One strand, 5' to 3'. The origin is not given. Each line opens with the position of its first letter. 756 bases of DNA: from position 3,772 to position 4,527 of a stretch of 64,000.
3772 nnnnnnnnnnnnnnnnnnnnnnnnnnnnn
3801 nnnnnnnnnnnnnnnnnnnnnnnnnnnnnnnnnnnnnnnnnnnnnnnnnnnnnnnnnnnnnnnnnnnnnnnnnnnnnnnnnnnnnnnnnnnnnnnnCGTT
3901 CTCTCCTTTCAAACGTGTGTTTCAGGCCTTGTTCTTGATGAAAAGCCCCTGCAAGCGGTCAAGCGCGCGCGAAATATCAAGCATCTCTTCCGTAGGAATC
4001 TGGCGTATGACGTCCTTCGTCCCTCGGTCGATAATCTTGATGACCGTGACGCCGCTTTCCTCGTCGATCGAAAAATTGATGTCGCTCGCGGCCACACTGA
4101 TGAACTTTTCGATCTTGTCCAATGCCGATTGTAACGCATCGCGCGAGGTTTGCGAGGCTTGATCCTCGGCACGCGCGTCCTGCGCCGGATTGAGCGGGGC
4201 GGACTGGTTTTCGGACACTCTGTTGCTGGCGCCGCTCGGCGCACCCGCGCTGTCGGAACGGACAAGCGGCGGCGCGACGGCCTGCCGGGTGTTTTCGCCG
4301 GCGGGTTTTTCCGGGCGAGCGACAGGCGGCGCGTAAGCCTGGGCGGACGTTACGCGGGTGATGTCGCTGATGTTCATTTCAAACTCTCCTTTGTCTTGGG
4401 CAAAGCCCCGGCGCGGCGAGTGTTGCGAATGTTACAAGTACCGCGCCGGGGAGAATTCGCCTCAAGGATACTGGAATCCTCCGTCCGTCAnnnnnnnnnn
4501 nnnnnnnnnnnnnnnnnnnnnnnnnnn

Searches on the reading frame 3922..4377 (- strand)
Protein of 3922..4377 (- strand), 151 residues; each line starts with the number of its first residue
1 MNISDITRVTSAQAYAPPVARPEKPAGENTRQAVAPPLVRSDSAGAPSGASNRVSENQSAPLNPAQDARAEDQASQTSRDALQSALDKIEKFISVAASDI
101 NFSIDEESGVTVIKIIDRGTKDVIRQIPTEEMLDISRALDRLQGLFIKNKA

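Call 43: search_protein_families(library=pfam, proteins=[window:3922-4377:-], max_evalue=0.001)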
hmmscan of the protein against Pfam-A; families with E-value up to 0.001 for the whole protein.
window:3922-4377:- (151 aa): 1 family
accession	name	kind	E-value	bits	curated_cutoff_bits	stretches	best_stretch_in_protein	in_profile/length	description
PF03646.20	FlaG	-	1.9e-23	82.9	23.8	1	53-148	5-100/101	FlaG protein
